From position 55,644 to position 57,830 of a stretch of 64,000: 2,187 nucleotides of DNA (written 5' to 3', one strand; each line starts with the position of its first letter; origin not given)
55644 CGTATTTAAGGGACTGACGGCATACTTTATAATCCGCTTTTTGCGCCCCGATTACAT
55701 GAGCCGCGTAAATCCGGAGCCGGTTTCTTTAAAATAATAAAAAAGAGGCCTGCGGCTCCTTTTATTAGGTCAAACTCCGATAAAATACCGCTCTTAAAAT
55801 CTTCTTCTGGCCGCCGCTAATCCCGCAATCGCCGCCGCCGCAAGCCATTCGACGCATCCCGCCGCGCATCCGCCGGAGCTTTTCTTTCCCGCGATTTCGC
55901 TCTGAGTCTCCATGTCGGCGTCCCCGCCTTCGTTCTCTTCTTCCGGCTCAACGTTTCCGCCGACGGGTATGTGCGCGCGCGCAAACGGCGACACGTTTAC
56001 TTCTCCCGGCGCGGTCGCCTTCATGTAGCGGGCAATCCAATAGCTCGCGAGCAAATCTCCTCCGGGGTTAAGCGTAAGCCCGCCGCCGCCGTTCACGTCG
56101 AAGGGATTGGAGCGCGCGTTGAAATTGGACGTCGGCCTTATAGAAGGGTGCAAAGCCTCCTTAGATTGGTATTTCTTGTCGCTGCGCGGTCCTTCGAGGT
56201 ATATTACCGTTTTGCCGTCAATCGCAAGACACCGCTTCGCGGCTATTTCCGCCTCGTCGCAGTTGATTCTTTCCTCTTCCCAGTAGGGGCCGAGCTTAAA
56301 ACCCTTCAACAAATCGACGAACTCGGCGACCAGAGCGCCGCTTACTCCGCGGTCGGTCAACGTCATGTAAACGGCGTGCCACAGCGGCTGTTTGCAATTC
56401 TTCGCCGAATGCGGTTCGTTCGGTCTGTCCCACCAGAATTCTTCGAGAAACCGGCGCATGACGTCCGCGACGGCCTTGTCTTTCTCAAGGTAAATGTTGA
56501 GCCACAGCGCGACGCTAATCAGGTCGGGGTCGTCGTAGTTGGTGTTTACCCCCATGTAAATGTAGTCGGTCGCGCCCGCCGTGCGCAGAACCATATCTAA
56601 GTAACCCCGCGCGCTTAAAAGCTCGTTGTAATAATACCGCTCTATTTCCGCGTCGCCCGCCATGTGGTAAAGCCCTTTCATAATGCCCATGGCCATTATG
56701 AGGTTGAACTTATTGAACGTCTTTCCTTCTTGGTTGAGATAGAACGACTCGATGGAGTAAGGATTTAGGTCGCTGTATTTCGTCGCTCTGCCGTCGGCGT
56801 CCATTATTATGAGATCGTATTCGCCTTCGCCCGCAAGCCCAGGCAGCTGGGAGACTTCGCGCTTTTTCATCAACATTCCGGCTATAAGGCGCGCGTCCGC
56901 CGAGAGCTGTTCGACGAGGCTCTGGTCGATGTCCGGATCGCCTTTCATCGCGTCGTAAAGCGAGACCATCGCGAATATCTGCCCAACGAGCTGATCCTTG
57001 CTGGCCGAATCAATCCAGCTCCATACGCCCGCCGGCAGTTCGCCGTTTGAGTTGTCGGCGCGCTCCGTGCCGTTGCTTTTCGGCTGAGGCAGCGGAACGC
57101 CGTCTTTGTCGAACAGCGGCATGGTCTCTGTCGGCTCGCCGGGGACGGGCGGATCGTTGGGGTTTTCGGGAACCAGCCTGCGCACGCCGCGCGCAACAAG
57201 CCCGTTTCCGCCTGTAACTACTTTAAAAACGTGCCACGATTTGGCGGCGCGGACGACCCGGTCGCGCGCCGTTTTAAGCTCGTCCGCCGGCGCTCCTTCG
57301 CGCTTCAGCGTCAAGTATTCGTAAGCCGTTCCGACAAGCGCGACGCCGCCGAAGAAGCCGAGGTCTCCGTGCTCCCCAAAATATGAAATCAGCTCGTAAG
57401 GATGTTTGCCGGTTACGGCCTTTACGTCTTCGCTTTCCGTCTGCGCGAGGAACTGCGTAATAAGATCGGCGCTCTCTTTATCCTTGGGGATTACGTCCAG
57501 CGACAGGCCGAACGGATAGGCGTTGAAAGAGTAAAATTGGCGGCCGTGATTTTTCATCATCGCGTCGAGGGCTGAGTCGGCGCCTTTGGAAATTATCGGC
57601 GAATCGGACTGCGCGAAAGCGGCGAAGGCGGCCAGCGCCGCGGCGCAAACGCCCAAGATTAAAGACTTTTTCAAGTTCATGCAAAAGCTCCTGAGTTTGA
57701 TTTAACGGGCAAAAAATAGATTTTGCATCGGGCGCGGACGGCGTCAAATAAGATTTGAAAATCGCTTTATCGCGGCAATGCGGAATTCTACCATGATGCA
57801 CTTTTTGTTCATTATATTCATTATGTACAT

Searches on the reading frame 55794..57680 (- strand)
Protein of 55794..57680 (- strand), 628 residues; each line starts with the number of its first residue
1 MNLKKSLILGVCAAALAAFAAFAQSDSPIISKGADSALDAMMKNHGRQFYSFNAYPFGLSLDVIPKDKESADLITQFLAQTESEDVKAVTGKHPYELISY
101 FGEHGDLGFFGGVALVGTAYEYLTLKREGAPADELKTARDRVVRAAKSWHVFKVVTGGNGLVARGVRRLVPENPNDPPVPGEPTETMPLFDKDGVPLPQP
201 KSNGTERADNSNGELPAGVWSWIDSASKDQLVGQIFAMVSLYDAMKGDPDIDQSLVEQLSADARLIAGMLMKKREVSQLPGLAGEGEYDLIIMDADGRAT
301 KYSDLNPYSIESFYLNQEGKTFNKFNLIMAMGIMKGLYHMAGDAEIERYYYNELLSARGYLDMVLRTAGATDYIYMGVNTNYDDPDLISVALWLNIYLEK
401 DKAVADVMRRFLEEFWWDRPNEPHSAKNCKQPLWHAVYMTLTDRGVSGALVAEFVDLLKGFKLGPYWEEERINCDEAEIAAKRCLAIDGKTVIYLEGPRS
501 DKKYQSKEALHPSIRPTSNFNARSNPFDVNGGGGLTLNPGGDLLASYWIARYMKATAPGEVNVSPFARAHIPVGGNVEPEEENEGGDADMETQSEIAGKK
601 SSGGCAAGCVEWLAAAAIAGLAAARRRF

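Call 3: search_protein_families(library=pfam, proteins=[window:55794-57680:-], max_evalue=0.01)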
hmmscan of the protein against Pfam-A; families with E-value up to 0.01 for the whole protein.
window:55794-57680:- (628 aa): 0 families

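Call 4: search_protein_families(library=ncbifam, proteins=[window:55794-57680:-], max_evalue=0.01)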
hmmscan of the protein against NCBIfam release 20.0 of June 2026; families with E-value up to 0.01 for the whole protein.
window:55794-57680:- (628 aa): 1 family
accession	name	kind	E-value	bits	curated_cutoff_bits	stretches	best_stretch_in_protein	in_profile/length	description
TIGR04564.1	Synergist_CTERM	domain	0.0015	18.6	22.5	1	601-627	1-26/27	Synerg-CTERM sorting domain-containing protein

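Call 34: find_homologous_proteins(query=window:55794-57680:-)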
Query window:55794-57680:- (628 aa): 138 proteins with E <= 0.001 among 8000 candidates; the best 120 are listed.
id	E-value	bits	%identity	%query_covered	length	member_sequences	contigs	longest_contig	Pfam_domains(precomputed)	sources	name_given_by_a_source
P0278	0.0e+0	1446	100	100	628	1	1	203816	-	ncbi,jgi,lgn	-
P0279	2.9e-241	820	62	92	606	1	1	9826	-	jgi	-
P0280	4.7e-241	820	60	96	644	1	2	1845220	-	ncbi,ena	-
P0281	8.4e-239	812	61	91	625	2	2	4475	-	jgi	jgi:hypothetical protein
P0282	3.1e-238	810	62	89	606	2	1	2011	-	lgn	-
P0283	3.6e-236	804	60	96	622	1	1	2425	-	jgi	-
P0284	2.1e-235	801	60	90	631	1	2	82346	-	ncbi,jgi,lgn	-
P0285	2.4e-235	801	60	91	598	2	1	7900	-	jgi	jgi:MYXO-CTERM domain-containing protein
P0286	6.9e-235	799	59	96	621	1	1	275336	-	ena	-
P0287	1.5e-234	798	61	90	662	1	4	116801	-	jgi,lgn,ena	-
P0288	2.7e-234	797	63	87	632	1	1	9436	-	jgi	jgi:MYXO-CTERM domain-containing protein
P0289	3.2e-233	794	61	89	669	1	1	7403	-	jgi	-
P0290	3.7e-232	790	58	96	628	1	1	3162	-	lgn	-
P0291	1.8e-231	788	60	92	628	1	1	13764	-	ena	-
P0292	3.6e-231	787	62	89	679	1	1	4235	-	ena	-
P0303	1.8e-227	775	60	92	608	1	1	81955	-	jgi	jgi:MYXO-CTERM domain-containing protein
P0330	1.4e-217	742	58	89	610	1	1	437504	-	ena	-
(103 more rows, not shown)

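Call 37: find_encoding_contigs(protein=P0330, flank=10000, max_places=2)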
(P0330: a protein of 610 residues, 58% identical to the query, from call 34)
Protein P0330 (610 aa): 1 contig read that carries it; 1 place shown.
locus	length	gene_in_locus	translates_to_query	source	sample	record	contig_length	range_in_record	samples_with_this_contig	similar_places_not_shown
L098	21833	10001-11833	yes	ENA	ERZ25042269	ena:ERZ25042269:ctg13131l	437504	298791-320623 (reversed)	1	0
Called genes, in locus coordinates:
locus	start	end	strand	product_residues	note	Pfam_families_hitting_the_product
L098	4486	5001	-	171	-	PF01134:GIDA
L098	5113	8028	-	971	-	-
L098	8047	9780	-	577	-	-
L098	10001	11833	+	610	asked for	-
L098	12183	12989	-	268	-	-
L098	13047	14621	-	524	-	PF06739:SBBP (faint)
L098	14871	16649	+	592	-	-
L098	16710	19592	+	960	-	-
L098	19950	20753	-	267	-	PF02585:PIG-L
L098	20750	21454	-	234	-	-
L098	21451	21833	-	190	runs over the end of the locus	PF13302:Acetyltransf_3, PF00583:Acetyltransf_1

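Call 39: find_encoding_contigs(protein=P0278, flank=10000, max_places=3)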
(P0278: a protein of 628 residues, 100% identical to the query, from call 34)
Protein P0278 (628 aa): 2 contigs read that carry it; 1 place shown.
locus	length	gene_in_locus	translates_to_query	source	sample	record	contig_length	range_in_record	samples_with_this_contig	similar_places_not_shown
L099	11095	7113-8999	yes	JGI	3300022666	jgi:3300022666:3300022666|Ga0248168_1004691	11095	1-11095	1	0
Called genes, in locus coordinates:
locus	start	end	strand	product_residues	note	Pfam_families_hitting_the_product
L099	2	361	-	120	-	?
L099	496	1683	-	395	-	PF00108:Thiolase_N, PF22691:Thiolase_C_1 (faint), PF02803:Thiolase_C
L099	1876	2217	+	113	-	PF07238:PilZ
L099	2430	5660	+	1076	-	PF01326:PPDK_N, PF22600:MTPAP-like_central (faint), PF01909:NTP_transf_2 (weak), PF18765:Polbeta (weak)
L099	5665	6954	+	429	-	PF04055:Radical_SAM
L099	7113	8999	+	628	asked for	-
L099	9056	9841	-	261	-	-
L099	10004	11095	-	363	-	?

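Call 40: find_encoding_contigs(protein=P0280, flank=10000, max_places=2)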
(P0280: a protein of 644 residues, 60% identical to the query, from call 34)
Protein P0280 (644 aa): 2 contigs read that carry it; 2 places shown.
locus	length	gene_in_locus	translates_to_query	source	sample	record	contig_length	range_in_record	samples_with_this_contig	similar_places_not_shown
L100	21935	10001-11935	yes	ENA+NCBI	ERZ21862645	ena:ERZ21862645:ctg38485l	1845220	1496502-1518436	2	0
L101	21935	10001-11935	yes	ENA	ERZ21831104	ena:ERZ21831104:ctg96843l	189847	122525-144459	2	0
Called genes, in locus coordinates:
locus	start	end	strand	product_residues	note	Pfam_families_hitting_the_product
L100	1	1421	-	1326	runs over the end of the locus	PF00266:Aminotran_5 (weak)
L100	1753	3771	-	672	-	PF22680:Glyco_hydro_123_N_2, PF19543:GH123_N (faint), PF13320:GH123_cat (weak)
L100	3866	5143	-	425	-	PF00515:TPR_1 (faint), PF13432:TPR_16, PF14559:TPR_19 (weak), PF07719:TPR_2 (weak), PF13414:TPR_11, PF13424:TPR_12 (weak), PF13432:TPR_16, PF14559:TPR_19 (weak), +9 more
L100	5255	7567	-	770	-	PF00884:Sulfatase, PF16347:SGSH_C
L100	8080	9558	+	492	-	PF01406:tRNA-synt_1e, PF01921:tRNA-synt_1f (faint), PF09334:tRNA-synt_1g (weak), PF00133:tRNA-synt_1 (weak), PF09190:DALR_2, PF23493:CysS_C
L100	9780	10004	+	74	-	PF18935:DUF5683 (weak)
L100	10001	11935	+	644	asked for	-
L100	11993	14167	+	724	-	PF03781:FGE-sulfatase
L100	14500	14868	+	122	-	PF02371:Transposase_20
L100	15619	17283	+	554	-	-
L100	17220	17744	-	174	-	-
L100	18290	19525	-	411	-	-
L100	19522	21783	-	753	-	PF03417:AAT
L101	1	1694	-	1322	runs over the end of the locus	PF00266:Aminotran_5 (weak)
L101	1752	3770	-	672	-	PF19543:GH123_N (faint), PF22680:Glyco_hydro_123_N_2, PF13320:GH123_cat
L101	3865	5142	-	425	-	PF00515:TPR_1 (faint), PF13432:TPR_16, PF14559:TPR_19 (weak), PF07719:TPR_2 (weak), PF13414:TPR_11, PF13424:TPR_12 (weak), PF13432:TPR_16, PF14559:TPR_19 (weak), +10 more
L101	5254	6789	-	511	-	PF00884:Sulfatase, PF16347:SGSH_C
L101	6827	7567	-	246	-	-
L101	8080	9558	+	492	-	PF01406:tRNA-synt_1e, PF01921:tRNA-synt_1f (faint), PF09334:tRNA-synt_1g (weak), PF00133:tRNA-synt_1 (weak), PF09190:DALR_2, PF23493:CysS_C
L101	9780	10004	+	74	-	PF18935:DUF5683 (weak)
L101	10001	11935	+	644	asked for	-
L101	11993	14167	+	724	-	PF03781:FGE-sulfatase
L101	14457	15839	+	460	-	PF03417:AAT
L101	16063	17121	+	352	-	PF04055:Radical_SAM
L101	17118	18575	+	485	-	PF02310:B12-binding, PF04055:Radical_SAM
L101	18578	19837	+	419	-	PF02310:B12-binding (faint), PF04055:Radical_SAM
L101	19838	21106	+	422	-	PF01041:DegT_DnrJ_EryC1, PF00155:Aminotran_1_2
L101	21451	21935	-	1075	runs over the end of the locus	PF00515:TPR_1 (faint), PF04049:ANAPC8 (faint), PF07719:TPR_2 (faint), PF07721:TPR_4 (faint), PF13176:TPR_7 (faint), PF13181:TPR_8 (faint), PF12895:ANAPC3 (weak), PF14559:TPR_19 (weak), +20 more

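Call 44: search_solved_structures(query=window:55794-57680:-, max_evalue=1)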
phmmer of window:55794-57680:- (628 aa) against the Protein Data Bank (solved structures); distinct sequences matched with E-value up to 1: 1.
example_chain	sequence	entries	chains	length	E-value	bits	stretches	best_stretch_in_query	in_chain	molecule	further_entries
5utt_A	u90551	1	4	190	0.77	11.3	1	106-184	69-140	Sortase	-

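Call 75: search_protein_families(library=ncbifam, proteins=[P0303, P0285], max_evalue=10)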
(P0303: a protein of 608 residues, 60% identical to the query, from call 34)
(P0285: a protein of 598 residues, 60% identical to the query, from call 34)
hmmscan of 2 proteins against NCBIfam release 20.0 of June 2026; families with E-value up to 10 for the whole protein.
P0303 (608 aa): 2 families
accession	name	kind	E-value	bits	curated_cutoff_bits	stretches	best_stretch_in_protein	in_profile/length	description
TIGR03901.2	MYXO-CTERM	domain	0.0038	17.6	20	1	577-608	2-34/34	MYXO-CTERM sorting domain-containing protein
NF045638.1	Mrt_dep_phytase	exception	0.21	10.2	440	1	558-608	382-430/430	myxosortase-dependent phytase-like phosphatase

P0285 (598 aa): 4 families
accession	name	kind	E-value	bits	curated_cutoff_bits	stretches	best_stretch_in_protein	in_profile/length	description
NF045638.1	Mrt_dep_phytase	exception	5.2e-06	25.4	440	1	558-598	387-429/430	myxosortase-dependent phytase-like phosphatase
TIGR03901.2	MYXO-CTERM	domain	7.9e-05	23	20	1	571-598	1-33/34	MYXO-CTERM sorting domain-containing protein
TIGR03382.1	GC_trans_RRR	domain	0.0034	18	15.85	1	573-598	1-27/27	MYXO-CTERM sorting domain-containing protein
TIGR04126.1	PGF_CTERM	domain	0.54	10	24.5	1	583-598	13-28/28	PGF-CTERM sorting domain-containing protein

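Call 76: search_protein_families(library=padloc, proteins=[window:55794-57680:-], max_evalue=0.001)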
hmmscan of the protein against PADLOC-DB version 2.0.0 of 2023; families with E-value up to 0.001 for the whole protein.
window:55794-57680:- (628 aa): 0 families

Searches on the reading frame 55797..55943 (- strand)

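Call 75: search_protein_families(library=ncbifam, proteins=[window:55797-55943:-], max_evalue=10)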
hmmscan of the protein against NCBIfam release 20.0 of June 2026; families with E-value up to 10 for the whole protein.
seq(49 aa): 6 families
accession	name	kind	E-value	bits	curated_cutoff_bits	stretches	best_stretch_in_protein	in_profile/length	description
TIGR04564.1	Synergist_CTERM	domain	1.7e-05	24.7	22.5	1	22-48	1-26/27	Synerg-CTERM sorting domain-containing protein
NF041894.1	MXAN_6652_fam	equivalog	0.027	14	200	1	10-48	165-203/203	MXAN_6652 family MXYO-CTERM-anchored protein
TIGR03370.1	VPLPA-CTERM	domain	0.32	11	25.35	1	33-48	8-23/25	VPLPA-CTERM sorting domain-containing protein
TIGR03778.1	VPDSG_CTERM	subfamily_domain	0.38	10.9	22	1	34-48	10-24/24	VPDSG-CTERM sorting domain-containing protein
NF045522.1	MXAN_2561_fam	equivalog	0.57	9.6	150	1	18-48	271-303/304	MXAN_2561 family MXYO-CTERM-anchored protein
NF058571.1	GVDTG_CTERM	domain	1.3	9.4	29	1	22-48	18-44/44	GVDTG sorting domain-containing protein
